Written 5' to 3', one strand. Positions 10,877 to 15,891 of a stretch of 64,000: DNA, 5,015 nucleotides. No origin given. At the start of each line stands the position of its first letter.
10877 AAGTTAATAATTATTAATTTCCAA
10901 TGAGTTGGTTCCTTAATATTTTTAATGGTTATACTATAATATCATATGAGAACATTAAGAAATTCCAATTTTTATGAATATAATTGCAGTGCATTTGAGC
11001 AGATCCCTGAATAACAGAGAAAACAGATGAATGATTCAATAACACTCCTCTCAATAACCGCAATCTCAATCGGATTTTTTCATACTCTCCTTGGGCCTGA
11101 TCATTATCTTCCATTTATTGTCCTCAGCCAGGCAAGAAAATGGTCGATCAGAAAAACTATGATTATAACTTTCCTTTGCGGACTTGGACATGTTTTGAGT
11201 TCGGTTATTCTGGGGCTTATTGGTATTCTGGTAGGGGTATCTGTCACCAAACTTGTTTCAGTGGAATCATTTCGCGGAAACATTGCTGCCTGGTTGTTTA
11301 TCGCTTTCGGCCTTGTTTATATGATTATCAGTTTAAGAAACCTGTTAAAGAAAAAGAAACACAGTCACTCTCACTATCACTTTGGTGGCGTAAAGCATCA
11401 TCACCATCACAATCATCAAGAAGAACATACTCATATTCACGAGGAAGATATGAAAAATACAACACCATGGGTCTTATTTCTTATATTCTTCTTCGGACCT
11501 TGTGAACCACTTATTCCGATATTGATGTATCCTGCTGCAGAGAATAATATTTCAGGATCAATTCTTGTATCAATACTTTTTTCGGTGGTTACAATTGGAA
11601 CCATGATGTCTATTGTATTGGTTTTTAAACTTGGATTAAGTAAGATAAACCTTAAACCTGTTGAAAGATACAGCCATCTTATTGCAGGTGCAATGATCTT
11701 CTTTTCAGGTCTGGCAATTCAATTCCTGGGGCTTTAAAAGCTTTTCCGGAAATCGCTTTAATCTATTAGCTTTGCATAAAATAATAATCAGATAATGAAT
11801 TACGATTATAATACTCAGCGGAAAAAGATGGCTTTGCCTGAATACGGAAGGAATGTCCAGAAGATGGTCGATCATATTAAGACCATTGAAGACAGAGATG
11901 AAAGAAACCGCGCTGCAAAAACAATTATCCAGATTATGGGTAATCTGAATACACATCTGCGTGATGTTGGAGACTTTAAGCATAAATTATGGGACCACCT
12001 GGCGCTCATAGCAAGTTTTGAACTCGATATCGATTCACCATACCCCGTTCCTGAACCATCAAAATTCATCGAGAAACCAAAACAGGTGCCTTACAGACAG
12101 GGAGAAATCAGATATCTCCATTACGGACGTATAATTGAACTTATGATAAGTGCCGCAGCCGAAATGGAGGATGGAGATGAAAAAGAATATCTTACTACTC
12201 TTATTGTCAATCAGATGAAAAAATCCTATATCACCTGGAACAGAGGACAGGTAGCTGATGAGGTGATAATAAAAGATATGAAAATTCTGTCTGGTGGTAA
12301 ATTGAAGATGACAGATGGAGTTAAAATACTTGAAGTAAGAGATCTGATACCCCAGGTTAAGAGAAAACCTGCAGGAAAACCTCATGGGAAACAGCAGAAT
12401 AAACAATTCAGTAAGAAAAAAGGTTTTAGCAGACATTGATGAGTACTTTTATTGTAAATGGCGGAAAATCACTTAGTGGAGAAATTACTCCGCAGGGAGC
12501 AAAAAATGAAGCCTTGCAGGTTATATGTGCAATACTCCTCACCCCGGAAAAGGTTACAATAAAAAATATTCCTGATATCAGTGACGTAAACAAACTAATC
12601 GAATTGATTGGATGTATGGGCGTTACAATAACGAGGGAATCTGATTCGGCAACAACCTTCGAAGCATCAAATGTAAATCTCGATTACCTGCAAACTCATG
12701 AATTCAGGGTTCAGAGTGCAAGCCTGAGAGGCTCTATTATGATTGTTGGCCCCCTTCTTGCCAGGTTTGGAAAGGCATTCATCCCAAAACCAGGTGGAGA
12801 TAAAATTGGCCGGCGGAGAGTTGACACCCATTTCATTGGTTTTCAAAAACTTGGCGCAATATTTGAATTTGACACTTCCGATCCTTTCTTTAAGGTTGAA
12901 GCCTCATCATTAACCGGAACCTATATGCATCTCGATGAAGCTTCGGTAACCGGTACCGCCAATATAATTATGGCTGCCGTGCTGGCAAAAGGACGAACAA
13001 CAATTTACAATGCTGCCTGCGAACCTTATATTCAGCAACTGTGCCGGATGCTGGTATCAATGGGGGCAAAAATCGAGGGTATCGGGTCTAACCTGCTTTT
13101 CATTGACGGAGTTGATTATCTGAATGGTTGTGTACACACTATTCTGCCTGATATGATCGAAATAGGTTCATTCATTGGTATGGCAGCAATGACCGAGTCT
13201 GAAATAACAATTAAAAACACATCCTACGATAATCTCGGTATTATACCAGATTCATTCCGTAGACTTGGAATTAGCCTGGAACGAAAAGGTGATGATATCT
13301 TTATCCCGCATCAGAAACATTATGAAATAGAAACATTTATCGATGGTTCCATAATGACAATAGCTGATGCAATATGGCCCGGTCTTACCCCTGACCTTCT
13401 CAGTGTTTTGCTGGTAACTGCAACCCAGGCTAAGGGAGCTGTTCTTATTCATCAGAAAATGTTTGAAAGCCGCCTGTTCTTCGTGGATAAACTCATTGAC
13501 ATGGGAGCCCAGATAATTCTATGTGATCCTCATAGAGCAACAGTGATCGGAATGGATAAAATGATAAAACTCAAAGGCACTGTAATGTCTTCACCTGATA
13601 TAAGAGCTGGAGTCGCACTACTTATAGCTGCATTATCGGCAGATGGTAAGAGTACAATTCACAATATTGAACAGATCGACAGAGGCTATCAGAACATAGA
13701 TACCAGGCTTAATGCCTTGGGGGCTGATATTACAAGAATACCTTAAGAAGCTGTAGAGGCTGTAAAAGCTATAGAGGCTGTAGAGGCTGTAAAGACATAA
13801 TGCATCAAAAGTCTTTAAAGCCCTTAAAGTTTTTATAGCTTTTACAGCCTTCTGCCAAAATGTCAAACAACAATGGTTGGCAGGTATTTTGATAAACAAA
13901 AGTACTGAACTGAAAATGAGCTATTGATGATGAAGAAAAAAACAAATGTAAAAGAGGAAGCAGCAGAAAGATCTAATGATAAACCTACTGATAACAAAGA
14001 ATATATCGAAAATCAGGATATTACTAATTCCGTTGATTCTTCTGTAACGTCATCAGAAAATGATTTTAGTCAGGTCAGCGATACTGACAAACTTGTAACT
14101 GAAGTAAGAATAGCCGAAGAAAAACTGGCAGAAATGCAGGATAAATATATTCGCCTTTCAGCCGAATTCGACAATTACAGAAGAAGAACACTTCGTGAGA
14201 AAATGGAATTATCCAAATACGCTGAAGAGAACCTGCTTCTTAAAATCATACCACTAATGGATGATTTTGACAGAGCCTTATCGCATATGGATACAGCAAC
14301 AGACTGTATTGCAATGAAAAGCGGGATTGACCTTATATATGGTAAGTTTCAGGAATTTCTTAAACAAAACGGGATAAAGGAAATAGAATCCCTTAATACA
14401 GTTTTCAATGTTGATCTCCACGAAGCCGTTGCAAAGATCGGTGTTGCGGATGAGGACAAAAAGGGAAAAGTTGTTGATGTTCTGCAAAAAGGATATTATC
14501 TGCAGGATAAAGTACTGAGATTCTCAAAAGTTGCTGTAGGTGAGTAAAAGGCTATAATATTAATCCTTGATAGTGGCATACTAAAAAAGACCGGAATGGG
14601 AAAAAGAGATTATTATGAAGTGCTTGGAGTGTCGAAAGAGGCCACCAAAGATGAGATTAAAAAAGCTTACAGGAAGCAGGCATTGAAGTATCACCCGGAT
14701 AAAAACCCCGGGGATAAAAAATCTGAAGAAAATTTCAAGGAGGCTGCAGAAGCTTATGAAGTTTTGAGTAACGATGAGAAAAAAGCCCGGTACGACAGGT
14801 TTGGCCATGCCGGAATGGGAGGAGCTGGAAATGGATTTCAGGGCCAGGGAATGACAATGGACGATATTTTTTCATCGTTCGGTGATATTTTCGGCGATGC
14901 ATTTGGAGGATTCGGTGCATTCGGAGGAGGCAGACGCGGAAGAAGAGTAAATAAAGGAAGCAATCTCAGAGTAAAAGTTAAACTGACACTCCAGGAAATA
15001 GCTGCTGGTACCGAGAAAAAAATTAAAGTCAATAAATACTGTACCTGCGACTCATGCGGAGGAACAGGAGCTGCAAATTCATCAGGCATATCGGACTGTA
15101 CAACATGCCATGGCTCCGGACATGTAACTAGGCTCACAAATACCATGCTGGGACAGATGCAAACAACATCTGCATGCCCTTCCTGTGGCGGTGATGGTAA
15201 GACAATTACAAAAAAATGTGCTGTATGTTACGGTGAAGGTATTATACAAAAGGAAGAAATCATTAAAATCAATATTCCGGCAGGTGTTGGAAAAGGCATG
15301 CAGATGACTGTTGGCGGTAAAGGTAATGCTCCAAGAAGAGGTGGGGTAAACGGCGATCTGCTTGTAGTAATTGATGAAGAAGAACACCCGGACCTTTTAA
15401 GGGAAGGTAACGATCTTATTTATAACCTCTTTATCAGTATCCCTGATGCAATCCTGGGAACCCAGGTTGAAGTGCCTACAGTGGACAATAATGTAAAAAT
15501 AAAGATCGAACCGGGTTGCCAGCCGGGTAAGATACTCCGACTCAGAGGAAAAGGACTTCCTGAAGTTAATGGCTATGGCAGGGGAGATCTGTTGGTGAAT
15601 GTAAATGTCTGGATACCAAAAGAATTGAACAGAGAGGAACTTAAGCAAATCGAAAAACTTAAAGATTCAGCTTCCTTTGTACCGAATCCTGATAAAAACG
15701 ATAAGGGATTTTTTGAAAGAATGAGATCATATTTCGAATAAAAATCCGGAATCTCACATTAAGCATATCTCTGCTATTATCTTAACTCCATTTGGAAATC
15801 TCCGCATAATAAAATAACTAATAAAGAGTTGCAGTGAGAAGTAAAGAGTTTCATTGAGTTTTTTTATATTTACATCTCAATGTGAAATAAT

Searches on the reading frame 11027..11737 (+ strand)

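Call 45: search_protein_families(library=pfam, proteins=[window:11027-11737:+], max_evalue=0.0001)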
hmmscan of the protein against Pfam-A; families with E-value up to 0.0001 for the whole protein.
window:11027-11737:+ (236 aa): 1 family
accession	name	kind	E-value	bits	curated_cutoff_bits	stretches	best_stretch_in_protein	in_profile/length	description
PF13386.12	DsbD_2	-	1.6e-09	38.4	24.9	1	43-226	30-196/199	Cytochrome C biogenesis protein transmembrane region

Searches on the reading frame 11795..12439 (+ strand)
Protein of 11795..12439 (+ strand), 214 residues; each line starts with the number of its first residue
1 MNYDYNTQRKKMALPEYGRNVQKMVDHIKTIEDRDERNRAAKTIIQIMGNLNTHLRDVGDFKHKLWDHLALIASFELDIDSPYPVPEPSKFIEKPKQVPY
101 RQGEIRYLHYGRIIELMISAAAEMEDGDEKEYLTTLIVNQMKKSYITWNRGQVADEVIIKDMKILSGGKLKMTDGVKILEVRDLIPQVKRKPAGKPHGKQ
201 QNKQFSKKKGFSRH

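Call 44: search_protein_families(library=pfam, proteins=[window:11795-12439:+], max_evalue=0.0001)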
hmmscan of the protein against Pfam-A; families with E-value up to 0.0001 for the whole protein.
window:11795-12439:+ (214 aa): 1 family
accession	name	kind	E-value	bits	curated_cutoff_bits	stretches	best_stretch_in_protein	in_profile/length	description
PF14123.11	DUF4290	-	4.8e-74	248.1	27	1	4-173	2-171/174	Domain of unknown function (DUF4290)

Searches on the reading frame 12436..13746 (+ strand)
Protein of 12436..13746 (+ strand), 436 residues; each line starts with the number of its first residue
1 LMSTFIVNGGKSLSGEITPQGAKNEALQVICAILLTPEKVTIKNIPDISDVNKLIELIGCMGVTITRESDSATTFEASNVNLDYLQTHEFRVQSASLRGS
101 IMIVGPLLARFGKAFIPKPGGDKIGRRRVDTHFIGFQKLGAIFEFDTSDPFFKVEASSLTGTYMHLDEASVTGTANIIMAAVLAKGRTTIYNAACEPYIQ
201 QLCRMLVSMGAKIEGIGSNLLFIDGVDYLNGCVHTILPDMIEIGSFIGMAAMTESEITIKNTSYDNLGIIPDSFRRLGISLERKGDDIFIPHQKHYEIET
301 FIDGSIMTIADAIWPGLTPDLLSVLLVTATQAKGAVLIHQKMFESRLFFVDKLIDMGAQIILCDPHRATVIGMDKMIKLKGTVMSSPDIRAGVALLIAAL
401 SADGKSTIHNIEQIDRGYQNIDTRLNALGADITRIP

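Call 44: search_protein_families(library=pfam, proteins=[window:12436-13746:+], max_evalue=0.0001)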
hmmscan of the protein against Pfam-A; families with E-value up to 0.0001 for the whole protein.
window:12436-13746:+ (436 aa): 1 family
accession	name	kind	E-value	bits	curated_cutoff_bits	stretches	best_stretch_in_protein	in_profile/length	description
PF00275.25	EPSP_synthase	-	2.1e-65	221.5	22.8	1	7-422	1-414/417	EPSP synthase (3-phosphoshikimate 1-carboxyvinyltransferase)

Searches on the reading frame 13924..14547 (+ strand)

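Call 44: search_protein_families(library=pfam, proteins=[window:13924-14547:+], max_evalue=0.0001)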
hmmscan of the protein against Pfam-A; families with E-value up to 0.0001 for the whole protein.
window:13924-14547:+ (207 aa): 1 family
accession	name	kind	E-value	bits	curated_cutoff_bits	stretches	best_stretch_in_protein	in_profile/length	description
PF01025.24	GrpE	-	6.6e-40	136.9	25.8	1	47-206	6-164/165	GrpE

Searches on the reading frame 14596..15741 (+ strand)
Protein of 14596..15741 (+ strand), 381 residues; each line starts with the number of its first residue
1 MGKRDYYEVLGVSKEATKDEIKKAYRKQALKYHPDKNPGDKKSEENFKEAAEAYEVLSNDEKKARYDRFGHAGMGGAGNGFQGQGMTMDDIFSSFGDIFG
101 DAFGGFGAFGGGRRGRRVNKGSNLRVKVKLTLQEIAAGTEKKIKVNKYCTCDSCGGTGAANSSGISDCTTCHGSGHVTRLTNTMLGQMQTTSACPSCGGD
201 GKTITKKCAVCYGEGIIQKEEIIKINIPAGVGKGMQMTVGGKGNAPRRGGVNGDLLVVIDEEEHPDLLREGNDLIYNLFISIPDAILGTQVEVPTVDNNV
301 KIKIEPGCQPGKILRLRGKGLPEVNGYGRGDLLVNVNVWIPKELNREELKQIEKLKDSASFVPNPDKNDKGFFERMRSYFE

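Call 44: search_protein_families(library=pfam, proteins=[window:14596-15741:+], max_evalue=0.0001)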
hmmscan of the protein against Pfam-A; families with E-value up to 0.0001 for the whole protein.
window:14596-15741:+ (381 aa): 3 families
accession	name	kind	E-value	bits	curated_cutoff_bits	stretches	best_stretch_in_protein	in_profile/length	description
PF01556.23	DnaJ_C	-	7.1e-47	159.7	26.6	1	124-341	1-152/152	DnaJ C terminal domain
PF00226.36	DnaJ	-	1.9e-27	95.6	27.8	1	5-67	1-63/63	DnaJ domain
PF00684.25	DnaJ_CXXCXGXG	-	6.9e-15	55.5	32.7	1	151-215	1-65/65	DnaJ central domain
